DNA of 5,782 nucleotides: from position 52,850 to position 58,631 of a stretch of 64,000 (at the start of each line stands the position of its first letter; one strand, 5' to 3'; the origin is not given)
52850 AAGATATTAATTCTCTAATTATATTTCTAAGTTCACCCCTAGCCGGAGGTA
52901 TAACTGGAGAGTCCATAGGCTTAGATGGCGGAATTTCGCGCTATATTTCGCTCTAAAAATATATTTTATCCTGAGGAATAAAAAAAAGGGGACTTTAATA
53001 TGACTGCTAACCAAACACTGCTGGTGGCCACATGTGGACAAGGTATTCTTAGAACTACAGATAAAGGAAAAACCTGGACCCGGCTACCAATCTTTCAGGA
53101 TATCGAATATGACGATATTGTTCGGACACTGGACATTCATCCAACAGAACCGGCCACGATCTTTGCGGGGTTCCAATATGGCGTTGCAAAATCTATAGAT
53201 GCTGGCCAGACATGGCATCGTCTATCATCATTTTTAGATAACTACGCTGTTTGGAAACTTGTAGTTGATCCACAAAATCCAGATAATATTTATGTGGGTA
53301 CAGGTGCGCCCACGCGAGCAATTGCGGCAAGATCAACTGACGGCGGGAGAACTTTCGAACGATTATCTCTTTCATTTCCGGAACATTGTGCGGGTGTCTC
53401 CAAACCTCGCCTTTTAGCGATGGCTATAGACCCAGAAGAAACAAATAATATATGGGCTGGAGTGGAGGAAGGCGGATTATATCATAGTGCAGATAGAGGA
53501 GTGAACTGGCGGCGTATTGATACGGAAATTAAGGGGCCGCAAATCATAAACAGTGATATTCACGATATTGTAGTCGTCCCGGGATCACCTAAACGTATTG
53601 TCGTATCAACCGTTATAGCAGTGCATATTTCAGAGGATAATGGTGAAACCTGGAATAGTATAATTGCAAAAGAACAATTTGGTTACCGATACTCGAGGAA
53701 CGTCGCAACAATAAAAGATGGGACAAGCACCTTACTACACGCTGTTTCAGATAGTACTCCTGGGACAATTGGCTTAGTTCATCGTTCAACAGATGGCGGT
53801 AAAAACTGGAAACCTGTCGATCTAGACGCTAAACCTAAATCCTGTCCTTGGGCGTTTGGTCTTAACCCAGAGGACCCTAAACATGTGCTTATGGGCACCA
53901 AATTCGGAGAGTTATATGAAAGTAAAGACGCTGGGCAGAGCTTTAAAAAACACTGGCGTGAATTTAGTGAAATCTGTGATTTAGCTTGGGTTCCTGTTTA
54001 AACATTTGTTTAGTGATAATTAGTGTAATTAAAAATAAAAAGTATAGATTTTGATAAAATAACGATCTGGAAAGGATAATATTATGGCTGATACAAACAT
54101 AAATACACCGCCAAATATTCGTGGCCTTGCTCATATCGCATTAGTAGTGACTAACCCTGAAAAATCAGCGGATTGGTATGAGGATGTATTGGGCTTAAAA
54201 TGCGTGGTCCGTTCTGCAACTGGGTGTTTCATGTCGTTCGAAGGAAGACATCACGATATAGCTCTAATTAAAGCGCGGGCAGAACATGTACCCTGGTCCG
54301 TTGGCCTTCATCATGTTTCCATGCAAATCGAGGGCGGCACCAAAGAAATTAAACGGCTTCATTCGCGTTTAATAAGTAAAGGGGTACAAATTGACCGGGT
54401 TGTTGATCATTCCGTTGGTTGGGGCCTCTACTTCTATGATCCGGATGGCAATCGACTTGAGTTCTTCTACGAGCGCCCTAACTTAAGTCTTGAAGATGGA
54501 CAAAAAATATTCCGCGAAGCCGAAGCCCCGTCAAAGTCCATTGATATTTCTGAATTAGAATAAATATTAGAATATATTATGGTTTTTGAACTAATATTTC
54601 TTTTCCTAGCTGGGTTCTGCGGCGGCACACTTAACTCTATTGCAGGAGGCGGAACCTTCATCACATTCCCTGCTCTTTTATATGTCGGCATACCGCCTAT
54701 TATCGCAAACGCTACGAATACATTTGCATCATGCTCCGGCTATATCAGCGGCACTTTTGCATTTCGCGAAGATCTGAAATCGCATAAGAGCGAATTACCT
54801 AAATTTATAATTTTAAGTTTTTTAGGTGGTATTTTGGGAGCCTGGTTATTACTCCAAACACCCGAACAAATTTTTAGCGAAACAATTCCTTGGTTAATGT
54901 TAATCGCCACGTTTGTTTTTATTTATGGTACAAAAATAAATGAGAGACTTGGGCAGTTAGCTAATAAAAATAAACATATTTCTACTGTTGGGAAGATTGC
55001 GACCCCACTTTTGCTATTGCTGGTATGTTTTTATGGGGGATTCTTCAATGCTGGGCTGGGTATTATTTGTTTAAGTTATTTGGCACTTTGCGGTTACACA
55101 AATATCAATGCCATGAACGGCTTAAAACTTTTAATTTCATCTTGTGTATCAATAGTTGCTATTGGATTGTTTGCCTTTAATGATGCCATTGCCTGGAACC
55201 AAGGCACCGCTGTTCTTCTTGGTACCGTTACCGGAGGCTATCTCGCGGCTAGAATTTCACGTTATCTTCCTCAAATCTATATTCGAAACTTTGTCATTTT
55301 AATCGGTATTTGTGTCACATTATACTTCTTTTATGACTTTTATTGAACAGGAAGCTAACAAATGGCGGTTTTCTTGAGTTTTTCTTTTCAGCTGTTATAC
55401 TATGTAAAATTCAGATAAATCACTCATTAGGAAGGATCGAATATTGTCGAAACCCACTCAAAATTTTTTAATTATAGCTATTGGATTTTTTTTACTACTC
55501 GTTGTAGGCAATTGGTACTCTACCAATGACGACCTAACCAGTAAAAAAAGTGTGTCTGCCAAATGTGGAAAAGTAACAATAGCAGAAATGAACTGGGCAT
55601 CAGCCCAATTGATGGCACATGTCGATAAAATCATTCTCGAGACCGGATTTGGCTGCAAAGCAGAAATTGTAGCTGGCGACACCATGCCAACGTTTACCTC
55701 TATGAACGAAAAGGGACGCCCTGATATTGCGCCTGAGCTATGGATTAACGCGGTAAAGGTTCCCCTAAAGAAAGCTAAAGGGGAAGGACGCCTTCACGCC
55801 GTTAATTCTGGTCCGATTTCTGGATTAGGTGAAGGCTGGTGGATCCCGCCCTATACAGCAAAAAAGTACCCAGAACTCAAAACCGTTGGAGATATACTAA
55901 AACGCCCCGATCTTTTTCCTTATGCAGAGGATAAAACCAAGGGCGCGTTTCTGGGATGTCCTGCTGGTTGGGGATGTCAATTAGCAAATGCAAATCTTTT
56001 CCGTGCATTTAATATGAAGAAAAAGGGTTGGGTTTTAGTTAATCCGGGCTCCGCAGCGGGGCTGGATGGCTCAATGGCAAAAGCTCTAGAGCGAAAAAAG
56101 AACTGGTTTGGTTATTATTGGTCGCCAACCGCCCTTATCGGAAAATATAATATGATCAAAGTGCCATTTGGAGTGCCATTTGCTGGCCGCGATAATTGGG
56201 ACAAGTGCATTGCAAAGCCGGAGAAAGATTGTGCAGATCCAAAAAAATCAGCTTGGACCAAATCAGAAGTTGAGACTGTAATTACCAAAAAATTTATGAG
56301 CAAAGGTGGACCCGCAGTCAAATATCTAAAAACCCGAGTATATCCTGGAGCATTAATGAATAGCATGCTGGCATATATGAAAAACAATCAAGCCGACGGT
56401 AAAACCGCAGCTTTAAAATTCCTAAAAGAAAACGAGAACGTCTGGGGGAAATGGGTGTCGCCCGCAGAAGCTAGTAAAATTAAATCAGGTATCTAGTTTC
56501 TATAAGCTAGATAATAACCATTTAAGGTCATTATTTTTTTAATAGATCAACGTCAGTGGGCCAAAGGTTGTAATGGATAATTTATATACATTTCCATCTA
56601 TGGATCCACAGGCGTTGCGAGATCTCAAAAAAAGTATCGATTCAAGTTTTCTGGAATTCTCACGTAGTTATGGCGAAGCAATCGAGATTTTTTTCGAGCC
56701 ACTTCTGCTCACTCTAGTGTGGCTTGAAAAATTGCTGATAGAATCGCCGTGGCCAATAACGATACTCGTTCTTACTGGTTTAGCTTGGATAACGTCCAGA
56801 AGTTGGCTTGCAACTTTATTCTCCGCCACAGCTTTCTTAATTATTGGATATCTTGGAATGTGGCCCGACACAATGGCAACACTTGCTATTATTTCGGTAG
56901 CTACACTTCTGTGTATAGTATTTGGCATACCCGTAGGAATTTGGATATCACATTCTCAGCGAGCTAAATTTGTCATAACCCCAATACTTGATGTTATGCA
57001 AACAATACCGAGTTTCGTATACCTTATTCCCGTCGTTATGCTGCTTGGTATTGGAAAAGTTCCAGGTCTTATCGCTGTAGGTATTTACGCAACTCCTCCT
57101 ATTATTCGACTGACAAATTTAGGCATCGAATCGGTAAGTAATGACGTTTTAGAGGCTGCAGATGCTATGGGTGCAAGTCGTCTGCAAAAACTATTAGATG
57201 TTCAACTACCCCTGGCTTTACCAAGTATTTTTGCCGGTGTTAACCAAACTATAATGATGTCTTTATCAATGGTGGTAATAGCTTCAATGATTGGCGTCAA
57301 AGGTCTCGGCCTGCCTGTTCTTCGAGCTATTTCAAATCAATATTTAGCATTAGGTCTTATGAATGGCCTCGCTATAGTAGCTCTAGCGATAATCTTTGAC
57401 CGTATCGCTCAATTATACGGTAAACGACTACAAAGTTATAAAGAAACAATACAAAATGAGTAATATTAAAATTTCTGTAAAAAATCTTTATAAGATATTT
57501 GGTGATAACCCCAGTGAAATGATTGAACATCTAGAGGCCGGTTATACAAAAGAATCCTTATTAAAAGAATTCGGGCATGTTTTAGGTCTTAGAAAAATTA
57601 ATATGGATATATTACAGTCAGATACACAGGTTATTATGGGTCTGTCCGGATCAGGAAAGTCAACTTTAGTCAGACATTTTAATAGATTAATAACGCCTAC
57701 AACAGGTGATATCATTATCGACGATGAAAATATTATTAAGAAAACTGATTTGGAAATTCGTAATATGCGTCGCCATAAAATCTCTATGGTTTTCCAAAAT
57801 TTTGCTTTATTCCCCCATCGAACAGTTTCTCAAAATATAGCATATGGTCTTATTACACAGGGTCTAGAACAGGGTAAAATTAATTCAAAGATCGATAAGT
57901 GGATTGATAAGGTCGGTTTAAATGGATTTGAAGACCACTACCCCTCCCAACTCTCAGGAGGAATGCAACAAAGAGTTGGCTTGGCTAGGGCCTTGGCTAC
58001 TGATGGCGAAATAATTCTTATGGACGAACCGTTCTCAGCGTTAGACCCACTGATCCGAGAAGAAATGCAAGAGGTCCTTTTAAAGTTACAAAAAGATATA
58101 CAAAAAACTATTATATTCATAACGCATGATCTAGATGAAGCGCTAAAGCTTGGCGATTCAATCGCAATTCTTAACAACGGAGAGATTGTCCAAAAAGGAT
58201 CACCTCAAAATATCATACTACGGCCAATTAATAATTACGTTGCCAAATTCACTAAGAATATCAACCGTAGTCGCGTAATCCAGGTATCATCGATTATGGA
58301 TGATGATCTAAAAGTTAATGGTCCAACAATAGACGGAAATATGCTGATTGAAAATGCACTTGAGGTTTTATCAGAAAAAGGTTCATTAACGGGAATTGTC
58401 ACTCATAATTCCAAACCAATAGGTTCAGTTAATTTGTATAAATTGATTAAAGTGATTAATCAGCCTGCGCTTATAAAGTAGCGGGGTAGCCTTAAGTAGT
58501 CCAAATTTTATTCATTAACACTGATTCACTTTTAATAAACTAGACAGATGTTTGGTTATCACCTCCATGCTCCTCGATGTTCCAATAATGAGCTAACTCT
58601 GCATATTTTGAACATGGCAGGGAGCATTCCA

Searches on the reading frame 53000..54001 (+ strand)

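Call 66: search_protein_families(library=pfam, proteins=[window:53000-54001:+], max_evalue=1e-8)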
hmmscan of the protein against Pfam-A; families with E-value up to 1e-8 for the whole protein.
window:53000-54001:+ (333 aa): 3 families
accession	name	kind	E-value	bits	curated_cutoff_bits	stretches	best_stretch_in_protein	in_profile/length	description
PF15902.12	Sortilin-Vps10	-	1e-22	81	33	0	260-318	3-60/446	Sortilin, neurotensin receptor 3,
PF02012.26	BNR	-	6.7e-17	59.1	27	0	262-271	2-11/12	BNR/Asp-box repeat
PF14870.12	PSII_BNR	-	6.8e-14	52.2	27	0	258-317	82-139/303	Photosynthesis system II assembly factor YCF48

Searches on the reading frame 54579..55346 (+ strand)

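Call 66: search_protein_families(library=pfam, proteins=[window:54579-55346:+], max_evalue=1e-8)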
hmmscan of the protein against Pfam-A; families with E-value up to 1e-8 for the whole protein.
window:54579-55346:+ (255 aa): 1 family
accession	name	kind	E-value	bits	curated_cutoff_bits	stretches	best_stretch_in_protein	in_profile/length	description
PF01925.25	TauE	-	9.1e-42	143.8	32.6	1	8-249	1-236/237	Sulfite exporter TauE/SafE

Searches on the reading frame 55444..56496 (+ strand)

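Call 66: search_protein_families(library=pfam, proteins=[window:55444-56496:+], max_evalue=1e-8)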
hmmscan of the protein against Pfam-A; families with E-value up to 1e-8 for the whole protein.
window:55444-56496:+ (350 aa): 1 family
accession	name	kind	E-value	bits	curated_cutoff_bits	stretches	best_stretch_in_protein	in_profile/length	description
PF04069.17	OpuAC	-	1.3e-51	176.1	21.2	1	43-329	2-257/257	Substrate binding domain of ABC-type glycine betaine transport system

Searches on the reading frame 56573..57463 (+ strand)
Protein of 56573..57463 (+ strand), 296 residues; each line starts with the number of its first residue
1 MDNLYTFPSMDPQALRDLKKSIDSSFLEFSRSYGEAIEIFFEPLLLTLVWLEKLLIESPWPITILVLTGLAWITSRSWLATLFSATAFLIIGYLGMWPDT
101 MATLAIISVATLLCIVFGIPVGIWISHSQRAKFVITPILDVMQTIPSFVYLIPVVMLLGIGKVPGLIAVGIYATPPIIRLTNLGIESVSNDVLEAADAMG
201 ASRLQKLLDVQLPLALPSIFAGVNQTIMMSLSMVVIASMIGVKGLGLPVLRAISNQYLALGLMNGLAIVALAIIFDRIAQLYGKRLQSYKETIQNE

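Call 66: search_protein_families(library=pfam, proteins=[window:56573-57463:+], max_evalue=1e-8)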
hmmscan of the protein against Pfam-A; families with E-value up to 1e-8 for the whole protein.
window:56573-57463:+ (296 aa): 1 family
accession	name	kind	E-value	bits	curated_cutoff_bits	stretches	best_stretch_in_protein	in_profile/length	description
PF00528.27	BPD_transp_1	-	2e-27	96.6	26.4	1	118-286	1-182/184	Binding-protein-dependent transport system inner membrane component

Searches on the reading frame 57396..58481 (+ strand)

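Call 66: search_protein_families(library=pfam, proteins=[window:57396-58481:+], max_evalue=1e-8)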
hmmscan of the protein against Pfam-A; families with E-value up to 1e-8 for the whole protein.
window:57396-58481:+ (361 aa): 1 family
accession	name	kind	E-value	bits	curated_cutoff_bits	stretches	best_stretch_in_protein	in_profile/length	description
PF00005.33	ABC_tran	-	1.3e-32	113.7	25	1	65-213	1-136/137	ABC transporter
